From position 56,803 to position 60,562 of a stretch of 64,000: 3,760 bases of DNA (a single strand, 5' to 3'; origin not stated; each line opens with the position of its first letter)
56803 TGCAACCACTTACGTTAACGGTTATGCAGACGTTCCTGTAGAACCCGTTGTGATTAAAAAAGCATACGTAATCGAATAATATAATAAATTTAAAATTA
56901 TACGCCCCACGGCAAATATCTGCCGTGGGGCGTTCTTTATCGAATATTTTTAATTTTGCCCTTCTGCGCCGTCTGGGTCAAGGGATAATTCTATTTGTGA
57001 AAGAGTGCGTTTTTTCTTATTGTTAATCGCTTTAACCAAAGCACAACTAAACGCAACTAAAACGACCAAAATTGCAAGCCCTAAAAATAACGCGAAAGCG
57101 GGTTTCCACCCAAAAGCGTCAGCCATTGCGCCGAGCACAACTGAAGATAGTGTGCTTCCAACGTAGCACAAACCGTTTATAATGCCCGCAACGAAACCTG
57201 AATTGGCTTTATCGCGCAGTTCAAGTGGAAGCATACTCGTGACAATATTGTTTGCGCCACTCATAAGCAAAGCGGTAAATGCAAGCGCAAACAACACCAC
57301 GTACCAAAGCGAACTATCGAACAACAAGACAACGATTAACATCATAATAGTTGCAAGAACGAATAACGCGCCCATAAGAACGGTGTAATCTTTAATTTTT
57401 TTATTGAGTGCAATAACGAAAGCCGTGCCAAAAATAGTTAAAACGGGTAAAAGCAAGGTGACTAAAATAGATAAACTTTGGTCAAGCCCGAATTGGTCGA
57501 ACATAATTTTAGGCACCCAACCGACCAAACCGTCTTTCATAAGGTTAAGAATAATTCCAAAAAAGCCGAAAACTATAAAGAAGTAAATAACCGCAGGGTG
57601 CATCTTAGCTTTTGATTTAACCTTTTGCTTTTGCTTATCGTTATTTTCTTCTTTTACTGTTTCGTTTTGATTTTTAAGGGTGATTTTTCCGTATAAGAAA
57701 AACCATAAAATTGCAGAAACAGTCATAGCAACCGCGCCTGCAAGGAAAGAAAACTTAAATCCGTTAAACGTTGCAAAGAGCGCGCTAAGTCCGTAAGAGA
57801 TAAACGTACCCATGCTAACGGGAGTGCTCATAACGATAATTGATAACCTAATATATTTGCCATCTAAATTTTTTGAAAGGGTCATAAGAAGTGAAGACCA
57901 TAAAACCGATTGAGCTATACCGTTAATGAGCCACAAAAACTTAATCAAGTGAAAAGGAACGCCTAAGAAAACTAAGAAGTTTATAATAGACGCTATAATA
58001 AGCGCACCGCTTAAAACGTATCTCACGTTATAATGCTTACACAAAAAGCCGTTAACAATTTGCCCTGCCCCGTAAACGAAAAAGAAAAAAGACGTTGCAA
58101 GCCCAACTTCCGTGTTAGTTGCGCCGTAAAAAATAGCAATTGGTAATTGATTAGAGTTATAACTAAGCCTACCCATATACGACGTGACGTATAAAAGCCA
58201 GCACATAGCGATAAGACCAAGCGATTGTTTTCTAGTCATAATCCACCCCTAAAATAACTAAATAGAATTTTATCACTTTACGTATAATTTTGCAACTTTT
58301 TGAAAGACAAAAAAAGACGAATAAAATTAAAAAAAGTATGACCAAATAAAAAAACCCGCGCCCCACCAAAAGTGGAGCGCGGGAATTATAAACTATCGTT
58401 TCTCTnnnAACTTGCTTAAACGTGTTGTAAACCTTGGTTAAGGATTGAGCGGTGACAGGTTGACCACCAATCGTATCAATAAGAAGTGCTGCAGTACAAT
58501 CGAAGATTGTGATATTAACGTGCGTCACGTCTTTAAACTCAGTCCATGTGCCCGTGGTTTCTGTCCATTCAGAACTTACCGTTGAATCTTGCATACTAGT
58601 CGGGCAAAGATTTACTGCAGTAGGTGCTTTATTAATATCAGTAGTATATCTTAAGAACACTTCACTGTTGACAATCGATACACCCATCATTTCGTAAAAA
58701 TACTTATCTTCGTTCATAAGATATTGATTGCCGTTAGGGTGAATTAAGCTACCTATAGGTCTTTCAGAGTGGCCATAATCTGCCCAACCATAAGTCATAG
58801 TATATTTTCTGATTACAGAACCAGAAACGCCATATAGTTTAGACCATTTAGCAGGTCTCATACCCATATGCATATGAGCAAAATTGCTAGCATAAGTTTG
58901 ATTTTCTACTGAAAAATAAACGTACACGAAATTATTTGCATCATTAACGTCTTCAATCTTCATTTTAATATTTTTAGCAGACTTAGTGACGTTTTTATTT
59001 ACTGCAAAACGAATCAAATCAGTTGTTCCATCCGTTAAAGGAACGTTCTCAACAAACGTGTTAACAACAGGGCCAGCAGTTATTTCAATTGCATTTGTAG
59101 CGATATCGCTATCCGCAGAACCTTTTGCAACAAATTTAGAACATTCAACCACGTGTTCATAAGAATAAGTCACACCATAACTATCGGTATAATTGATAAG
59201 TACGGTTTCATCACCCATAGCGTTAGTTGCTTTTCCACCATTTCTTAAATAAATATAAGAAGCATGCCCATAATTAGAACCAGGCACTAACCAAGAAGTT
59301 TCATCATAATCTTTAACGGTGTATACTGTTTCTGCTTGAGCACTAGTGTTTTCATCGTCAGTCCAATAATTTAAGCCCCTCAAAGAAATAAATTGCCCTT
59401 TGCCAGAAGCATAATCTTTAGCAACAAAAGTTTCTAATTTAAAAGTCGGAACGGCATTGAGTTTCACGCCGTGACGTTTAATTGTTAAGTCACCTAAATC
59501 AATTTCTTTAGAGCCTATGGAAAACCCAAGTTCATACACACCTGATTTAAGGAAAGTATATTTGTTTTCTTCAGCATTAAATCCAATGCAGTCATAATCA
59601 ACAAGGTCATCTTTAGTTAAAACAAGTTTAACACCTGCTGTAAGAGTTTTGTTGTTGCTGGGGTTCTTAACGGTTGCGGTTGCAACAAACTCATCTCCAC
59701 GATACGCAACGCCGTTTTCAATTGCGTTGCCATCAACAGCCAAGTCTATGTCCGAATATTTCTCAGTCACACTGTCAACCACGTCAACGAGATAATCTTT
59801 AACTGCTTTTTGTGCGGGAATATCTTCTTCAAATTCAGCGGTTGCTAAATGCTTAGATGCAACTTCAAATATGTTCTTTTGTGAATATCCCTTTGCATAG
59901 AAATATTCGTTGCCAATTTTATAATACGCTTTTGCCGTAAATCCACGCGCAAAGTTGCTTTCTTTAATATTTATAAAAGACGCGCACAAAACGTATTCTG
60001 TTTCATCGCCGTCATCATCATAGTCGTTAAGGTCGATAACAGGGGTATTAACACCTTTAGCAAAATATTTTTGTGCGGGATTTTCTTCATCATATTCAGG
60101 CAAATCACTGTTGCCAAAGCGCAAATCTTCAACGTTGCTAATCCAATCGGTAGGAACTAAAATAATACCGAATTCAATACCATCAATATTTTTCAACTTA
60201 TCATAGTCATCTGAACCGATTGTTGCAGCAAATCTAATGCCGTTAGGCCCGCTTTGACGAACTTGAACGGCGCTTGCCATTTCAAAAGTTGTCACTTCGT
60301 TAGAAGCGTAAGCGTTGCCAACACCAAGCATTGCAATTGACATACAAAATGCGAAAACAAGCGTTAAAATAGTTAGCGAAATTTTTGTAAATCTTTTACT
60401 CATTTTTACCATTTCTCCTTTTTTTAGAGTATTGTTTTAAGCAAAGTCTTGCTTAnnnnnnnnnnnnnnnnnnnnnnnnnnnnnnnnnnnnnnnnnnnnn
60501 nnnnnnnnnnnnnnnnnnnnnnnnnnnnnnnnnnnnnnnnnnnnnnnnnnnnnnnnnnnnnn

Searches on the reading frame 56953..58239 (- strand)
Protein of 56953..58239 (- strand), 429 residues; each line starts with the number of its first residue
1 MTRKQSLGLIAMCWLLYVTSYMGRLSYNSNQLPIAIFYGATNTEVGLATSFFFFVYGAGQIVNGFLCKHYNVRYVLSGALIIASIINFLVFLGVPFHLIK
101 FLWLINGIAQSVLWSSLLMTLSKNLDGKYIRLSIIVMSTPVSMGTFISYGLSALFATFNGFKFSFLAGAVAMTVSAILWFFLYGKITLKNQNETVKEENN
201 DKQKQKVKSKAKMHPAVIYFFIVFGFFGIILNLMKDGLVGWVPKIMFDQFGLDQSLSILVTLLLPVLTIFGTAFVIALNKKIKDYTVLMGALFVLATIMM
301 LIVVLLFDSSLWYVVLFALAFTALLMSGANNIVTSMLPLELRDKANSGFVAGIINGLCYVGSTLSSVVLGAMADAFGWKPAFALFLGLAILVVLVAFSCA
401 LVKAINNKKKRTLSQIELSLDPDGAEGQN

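Call 4: search_protein_families(library=pfam, proteins=[window:56953-58239:-], max_evalue=1)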
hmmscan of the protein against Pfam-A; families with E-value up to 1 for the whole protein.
window:56953-58239:- (429 aa): 3 families
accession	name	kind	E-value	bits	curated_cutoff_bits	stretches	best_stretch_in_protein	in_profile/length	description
PF07690.21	MFS_1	-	2e-33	116.2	33.4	2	14-354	2-335/347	Major Facilitator Superfamily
PF12832.13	MFS_1_like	-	8.3e-05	22.2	25.2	1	246-408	25-184/373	MFS_1 like family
PF02060.20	ISK_Channel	-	0.15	12.2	22.1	1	190-229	16-56/126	Slow voltage-gated potassium channel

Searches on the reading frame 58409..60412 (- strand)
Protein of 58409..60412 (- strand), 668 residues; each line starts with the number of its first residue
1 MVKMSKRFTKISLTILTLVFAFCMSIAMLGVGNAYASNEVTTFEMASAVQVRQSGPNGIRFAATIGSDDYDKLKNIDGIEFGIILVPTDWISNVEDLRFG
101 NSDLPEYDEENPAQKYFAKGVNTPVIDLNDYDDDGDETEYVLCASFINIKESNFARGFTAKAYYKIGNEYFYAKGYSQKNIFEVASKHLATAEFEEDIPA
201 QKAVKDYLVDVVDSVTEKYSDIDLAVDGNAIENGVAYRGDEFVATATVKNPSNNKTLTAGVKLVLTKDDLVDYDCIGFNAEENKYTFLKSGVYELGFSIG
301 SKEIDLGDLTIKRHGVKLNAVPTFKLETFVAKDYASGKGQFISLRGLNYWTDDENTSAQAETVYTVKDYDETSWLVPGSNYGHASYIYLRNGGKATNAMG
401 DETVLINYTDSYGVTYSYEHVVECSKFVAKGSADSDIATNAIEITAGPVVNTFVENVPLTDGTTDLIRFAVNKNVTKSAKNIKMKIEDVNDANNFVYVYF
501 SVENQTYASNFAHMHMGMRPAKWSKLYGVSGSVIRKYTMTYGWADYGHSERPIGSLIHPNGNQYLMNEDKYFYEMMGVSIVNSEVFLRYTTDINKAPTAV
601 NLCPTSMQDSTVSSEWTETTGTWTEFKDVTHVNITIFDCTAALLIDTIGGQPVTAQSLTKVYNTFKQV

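Call 4: search_protein_families(library=pfam, proteins=[window:58409-60412:-], max_evalue=1)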
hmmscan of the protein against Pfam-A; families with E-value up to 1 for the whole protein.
window:58409-60412:- (668 aa): 1 family
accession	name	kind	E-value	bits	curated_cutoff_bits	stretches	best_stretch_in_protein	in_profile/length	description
PF12704.14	MacB_PCD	-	0.052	14.3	27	1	13-80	3-69/207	MacB-like periplasmic core domain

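Call 6: search_protein_families(library=ncbifam, proteins=[window:58409-60412:-], max_evalue=10)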
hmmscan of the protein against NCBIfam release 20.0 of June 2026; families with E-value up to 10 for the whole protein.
window:58409-60412:- (668 aa): 1 family
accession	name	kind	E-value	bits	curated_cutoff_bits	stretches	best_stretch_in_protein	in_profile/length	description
NF004836.1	PRK06186.1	equivalog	0.04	13.1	260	1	379-446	130-196/228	CTP synthase C-terminal region-related (seleno)protein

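Call 11: find_homologous_proteins(query=window:58409-60412:-, max_evalue=0.001)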
Query window:58409-60412:- (668 aa): 8 proteins with E <= 0.001 among 8000 candidates.
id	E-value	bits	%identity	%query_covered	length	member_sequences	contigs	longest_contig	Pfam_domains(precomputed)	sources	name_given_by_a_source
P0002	0.0e+0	1506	100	100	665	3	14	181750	-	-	-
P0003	1.8e-197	676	51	100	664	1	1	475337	-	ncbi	-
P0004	5.2e-163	562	49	98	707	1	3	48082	-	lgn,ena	-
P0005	1.5e-102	362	36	99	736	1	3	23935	-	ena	-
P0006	1.1e-64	237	33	99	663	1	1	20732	-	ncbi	-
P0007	2.0e-55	207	31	98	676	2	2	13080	-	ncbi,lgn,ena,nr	ncbi:MAG: hypothetical protein IJX03_05230 [Clostridia bacterium]|nr:hypothetical protein [Clostridi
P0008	2.4e-19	87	27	47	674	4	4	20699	-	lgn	-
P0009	1.6e-17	81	30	38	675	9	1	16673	-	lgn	-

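Call 12: find_encoding_contigs(protein=P0003, flank=10000, max_places=3)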
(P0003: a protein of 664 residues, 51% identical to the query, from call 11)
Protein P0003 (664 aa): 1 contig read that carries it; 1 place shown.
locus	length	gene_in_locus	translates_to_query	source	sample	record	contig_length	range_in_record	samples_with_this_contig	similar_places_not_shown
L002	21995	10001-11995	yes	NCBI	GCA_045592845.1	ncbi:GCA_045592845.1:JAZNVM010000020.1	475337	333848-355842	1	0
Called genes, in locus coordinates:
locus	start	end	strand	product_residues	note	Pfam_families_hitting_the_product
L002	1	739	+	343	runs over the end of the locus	-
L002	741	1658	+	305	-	PF00528:BPD_transp_1 (weak)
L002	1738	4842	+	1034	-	-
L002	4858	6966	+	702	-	PF03648:Glyco_hydro_67N (weak), PF16126:DUF4838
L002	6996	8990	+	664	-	-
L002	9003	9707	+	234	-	PF02368:Big_2 (faint)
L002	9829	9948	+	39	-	-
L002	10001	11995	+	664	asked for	-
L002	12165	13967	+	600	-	PF16126:DUF4838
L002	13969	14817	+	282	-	PF01261:AP_endonuc_2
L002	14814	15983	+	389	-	PF01408:GFO_IDH_MocA, PF02894:GFO_IDH_MocA_C, PF22725:GFO_IDH_MocA_C3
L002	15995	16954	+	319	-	PF01408:GFO_IDH_MocA, PF02894:GFO_IDH_MocA_C, PF22725:GFO_IDH_MocA_C3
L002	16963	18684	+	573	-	PF06202:GDE_C (weak), PF22422:MGH1-like_GH (weak), PF01204:Trehalase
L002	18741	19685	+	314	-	PF00294:PfkB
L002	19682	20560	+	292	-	PF01263:Aldose_epim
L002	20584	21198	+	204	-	PF00756:Esterase (faint), PF02230:Abhydrolase_2 (faint), PF00326:Peptidase_S9 (faint), PF01738:DLH (weak)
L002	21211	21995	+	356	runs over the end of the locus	-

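Call 13: find_encoding_contigs(protein=P0004, flank=10000, max_places=3)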
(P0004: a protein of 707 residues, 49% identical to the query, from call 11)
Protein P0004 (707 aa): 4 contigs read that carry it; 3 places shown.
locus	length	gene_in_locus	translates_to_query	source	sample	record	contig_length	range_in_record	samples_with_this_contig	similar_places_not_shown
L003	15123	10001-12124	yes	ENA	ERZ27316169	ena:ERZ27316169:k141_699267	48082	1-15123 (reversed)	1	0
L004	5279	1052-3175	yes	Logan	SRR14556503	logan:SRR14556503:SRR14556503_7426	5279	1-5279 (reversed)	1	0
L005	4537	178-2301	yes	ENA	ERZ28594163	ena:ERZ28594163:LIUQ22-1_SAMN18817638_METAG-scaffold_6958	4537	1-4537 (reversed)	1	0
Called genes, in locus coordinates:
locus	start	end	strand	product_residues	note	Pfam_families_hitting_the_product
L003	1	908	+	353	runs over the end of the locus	PF03786:UxuA, PF01261:AP_endonuc_2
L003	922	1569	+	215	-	PF00657:Lipase_GDSL, PF13472:Lipase_GDSL_2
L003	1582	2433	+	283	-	PF00106:adh_short, PF13561:adh_short_C2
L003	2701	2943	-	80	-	PF13443:HTH_26 (weak)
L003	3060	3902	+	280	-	-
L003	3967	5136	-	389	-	PF05636:HIGH_NTase1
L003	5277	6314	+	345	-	PF01515:PTA_PTB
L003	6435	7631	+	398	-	PF00871:Acetate_kinase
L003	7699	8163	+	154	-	PF02620:YceD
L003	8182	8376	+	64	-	PF01783:Ribosomal_L32p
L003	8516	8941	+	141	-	PF03652:RuvX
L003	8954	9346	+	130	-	PF06949:DUF1292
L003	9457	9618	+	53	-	-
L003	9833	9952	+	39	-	-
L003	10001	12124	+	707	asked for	-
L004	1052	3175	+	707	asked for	-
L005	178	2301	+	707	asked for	-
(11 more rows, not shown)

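Call 14: find_encoding_contigs(protein=P0005, flank=10000, max_places=3)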
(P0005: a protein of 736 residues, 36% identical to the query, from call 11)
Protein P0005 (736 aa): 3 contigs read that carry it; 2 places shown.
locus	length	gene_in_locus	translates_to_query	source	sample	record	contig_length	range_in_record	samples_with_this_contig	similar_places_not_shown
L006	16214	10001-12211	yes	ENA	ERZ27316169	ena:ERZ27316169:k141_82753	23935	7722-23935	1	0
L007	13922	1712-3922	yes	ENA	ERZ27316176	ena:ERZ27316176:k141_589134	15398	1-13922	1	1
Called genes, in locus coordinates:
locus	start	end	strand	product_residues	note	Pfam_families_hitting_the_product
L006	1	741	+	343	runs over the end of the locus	-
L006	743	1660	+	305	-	PF00528:BPD_transp_1 (weak)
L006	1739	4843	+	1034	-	-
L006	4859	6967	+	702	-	PF03648:Glyco_hydro_67N (weak), PF16126:DUF4838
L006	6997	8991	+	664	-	-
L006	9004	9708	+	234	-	PF02368:Big_2 (faint)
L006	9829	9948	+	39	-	-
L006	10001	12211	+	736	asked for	-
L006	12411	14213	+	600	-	PF16126:DUF4838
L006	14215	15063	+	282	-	PF01261:AP_endonuc_2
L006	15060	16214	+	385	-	?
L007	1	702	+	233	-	?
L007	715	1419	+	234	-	PF02368:Big_2 (faint)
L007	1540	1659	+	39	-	-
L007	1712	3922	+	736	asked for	-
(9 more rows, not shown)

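Call 19: find_encoding_contigs(protein=P0006, flank=10000, max_places=3)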
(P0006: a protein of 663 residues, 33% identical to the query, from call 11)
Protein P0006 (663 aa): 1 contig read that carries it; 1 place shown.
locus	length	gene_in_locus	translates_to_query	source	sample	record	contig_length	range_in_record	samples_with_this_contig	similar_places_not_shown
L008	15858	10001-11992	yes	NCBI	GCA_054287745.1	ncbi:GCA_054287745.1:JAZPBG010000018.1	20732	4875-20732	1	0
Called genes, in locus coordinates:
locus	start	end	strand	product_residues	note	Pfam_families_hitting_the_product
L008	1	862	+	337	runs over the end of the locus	-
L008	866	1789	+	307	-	PF00528:BPD_transp_1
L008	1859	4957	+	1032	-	-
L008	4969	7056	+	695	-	PF03648:Glyco_hydro_67N (weak), PF16126:DUF4838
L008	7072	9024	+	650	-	PF02368:Big_2 (weak)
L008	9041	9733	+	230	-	PF22359:Big-like (weak)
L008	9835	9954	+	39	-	-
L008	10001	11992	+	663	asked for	-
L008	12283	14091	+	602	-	PF16126:DUF4838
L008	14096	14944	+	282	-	PF01261:AP_endonuc_2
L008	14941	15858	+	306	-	?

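Call 20: find_encoding_contigs(protein=P0007, flank=10000, max_places=3)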
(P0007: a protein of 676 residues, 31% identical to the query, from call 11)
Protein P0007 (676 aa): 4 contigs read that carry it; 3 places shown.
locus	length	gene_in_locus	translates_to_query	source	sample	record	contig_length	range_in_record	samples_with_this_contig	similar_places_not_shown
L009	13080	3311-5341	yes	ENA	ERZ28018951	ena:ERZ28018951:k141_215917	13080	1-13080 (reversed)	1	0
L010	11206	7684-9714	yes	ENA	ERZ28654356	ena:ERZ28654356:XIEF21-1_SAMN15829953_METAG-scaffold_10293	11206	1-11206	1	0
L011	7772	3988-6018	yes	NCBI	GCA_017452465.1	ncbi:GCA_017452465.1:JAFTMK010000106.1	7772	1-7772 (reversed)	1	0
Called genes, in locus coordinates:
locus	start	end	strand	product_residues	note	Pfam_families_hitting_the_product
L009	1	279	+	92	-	?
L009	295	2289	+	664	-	PF02368:Big_2 (faint)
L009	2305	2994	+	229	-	PF02368:Big_2 (faint)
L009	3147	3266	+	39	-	-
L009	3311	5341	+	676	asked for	-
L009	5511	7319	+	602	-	PF16126:DUF4838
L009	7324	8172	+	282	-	PF01261:AP_endonuc_2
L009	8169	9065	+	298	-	PF01408:GFO_IDH_MocA, PF02894:GFO_IDH_MocA_C, PF22685:Gal80p_C-like (faint), PF22725:GFO_IDH_MocA_C3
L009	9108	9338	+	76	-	-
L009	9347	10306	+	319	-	PF01408:GFO_IDH_MocA, PF02894:GFO_IDH_MocA_C, PF22725:GFO_IDH_MocA_C3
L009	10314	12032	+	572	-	PF06202:GDE_C, PF01204:Trehalase (weak)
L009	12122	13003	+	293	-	PF18164:GNAT_C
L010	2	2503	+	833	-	?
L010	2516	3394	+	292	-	PF03648:Glyco_hydro_67N (weak)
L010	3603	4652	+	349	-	-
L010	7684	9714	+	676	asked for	-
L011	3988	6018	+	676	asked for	-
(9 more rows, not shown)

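Call 25: find_encoding_contigs(protein=P0008, flank=10000, max_places=4)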
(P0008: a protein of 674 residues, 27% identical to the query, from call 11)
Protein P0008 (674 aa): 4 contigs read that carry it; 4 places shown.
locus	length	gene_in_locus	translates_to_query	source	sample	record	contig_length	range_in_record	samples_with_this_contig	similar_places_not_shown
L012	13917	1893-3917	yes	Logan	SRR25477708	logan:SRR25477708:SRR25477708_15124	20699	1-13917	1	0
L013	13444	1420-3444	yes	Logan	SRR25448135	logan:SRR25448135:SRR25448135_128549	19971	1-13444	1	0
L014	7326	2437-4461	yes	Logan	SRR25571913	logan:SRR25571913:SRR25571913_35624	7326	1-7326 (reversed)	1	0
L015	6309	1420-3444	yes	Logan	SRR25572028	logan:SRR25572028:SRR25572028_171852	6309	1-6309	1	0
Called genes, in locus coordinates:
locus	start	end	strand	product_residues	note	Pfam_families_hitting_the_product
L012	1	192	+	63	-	?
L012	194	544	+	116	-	-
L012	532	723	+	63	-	-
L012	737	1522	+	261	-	PF02311:AraC_binding (weak), PF07883:Cupin_2 (weak), PF00165:HTH_AraC (faint), PF12833:HTH_18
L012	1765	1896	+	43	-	-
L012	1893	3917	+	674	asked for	-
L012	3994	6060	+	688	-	-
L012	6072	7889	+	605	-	-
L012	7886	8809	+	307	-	PF00528:BPD_transp_1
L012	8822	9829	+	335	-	PF00528:BPD_transp_1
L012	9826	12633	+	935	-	-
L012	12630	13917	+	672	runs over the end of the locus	PF16126:DUF4838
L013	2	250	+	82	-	?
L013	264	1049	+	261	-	PF02311:AraC_binding (weak), PF07883:Cupin_2 (weak), PF00165:HTH_AraC (faint), PF12833:HTH_18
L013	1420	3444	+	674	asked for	-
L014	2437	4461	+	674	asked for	-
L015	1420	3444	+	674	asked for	-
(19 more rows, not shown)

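Call 26: find_encoding_contigs(protein=P0009, flank=10000, max_places=3)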
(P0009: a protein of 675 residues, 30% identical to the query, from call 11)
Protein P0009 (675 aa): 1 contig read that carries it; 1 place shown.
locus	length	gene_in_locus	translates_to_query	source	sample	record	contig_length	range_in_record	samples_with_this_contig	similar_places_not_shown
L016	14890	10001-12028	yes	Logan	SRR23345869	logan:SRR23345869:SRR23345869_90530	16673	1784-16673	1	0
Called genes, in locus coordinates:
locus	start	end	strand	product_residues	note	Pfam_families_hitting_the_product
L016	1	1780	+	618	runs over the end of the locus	-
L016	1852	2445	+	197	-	-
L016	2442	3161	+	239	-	-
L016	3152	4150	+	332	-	PF03547:Mem_trans, PF01758:SBF (weak)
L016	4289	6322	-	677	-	PF17389:Bac_rhamnosid6H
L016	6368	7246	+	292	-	PF02517:Rce1-like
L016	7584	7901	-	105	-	PF00872:Transposase_mut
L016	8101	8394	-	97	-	PF00872:Transposase_mut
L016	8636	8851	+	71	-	-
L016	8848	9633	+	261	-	PF02311:AraC_binding (weak), PF07883:Cupin_2 (weak), PF00165:HTH_AraC (faint), PF12833:HTH_18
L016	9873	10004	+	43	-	-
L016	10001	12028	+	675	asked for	-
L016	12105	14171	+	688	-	-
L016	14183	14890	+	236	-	?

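Call 53: predict_structure(alignment_id=A4)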
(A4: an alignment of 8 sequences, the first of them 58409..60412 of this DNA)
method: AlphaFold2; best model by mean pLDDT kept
length: 668 residues; sequences in the alignment: 8
mean_pLDDT: 69.5   pTM: 0.49
mean pLDDT of the five models: 69.5, 69.0, 66.3, 65.5, 58.3
residues with pLDDT >= 90: 59; 70-90: 302; 50-70: 190; < 50: 117
segments of 3 or more residues with pLDDT < 50: 1-4, 27-37, 107-115, 117-119, 325-339, 379-383, 428-438, 474-477, 505-512, 530-535, 537-552, 558-567, 610-620
pLDDT, mean of each block of 10 residues (from residue 1): 49 63 49 43 75 67 83 79 80 78 56 46 69 67 73 82 82 86 88 79 86 91 81 87 91 89 88 84 86 90 87 74 48 37 56 63 58 59 54 59 75 80 57 41 68 88 83 55 85 83 46 63 65 45 40 49 47 77 81 67 66 47 80 83 80 74 64
secondary structure, 60 per line:
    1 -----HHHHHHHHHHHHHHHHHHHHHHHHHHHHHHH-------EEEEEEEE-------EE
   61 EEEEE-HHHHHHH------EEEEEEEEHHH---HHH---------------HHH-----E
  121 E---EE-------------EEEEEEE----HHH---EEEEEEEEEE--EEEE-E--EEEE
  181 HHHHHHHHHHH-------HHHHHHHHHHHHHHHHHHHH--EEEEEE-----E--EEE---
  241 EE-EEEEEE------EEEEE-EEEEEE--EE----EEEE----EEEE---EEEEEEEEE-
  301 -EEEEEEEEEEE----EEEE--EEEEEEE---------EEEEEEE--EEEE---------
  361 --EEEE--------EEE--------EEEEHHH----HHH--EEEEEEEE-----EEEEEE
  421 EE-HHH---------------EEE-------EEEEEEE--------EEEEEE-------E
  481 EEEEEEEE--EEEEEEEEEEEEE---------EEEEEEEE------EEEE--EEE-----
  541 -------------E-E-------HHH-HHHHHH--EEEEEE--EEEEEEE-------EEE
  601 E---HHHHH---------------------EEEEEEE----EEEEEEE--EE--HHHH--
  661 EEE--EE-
elements in order (helices of 4 or more, strands of 3 or more residues): H6-36 E44-51 E59-65 H67-73 E80-87 E140-146 E157-166 E169-172 E177-180 H181-191 H199-218 E221-226 E235-237 E244-249 E256-260 E262-267 E276-279 E284-287 E291-299 E302-312 E317-320 E323-329 E339-345 E348-351 E363-366 E375-377 E386-389 E402-409 E415-422 E442-444 E452-458 E467-472 E480-488 E491-503 E513-520 E527-530 E533-535 H568-573 E576-581 E584-590 E598-601 H605-609 E631-637 E642-648 H655-658 E661-663
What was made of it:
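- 60305..60412 (-): Signal peptide or N-terminal anchor of the large protein (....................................). Helix at residues 6-36 in the model (call 53).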

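Call 58: fold_search(model_id=the predicted structure, library=pdb)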
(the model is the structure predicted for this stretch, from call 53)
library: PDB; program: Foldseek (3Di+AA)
matches with E <= 10: 1242; with E <= 0.001: 70
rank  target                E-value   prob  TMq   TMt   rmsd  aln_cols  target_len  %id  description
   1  5erd_B                6.8e-07  1.00  0.12  0.14  20.4       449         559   11  Crystal structure of human Desmoglein-2 ectodomain (released 2016-06-22)
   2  5erd_A                1.2e-06  0.99  0.12  0.14  20.8       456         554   12  Crystal structure of human Desmoglein-2 ectodomain (released 2016-06-22)
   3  8opr_A                4.2e-06  0.99  0.16  0.17  36.2       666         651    8  Structure of the EA1 surface layer of Bacillus anthracis (released 2023-11-08)
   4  7r5k_10               8.3e-06  0.82  0.11  0.06  27.0       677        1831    9  Human nuclear pore complex (constricted) (released 2022-06-22)
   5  4uj6                  1.7e-05  0.97  0.15  0.15  32.1       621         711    8  Structure of surface layer protein SbsC, domains 1-6 (released 2016-04-27)
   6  6vg4_A                2.0e-05  0.97  0.11  0.12  18.3       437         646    7  Human protocadherin 10 ectodomain (released 2020-03-11)
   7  5xwu_A                3.1e-05  0.99  0.13  0.24  16.0       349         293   10  Crystal structure of PTPdelta Ig1-Ig3 in complex with SALM2 LRR-Ig (released 2018-06-06)
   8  5xnp_D                3.3e-05  0.99  0.15  0.24  13.8       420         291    8  Crystal structures of human SALM5 in complex with human PTPdelta (released 2018-01-24)
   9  8gyr_A                4.1e-05  1.00  0.11  0.32  12.1       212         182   12  Crystal structure of a variable region segment of Leptospira host-interacting outer surface protein, LigA (released 2023-06-28)
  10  5o5g                  4.3e-05  0.91  0.12  0.17  16.5       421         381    8  Robo1 Ig1 to 4 crystal form 1 (released 2018-01-17)
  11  7ram_D                4.5e-05  0.98  0.11  0.21  20.1       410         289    8  Cryo-EM Structure of the HCMV gHgLgO Trimer Derived from AD169 and TR strains in complex with PDGFRalpha (released 2022-06-08)
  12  5t4n_A                4.5e-05  0.97  0.11  0.19  17.4       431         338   11  Crystal Structure of Human Protocadherin-15 EC3-5 D414A Variant (released 2017-02-22)
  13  7oa8                  5.0e-05  0.72  0.10  0.15  26.3       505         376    9  PilC minor pilin of Streptococcus sanguinis SK36 type IV pili (released 2022-05-04)
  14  5z5k_A                5.9e-05  0.87  0.11  0.17  38.3       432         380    8  Structure of the DCC-Draxin complex (released 2018-06-20)
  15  5t4m_A                6.6e-05  0.96  0.12  0.18  17.4       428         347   10  Crystal Structure of Human Protocadherin-15 EC3-5 (released 2017-02-22)
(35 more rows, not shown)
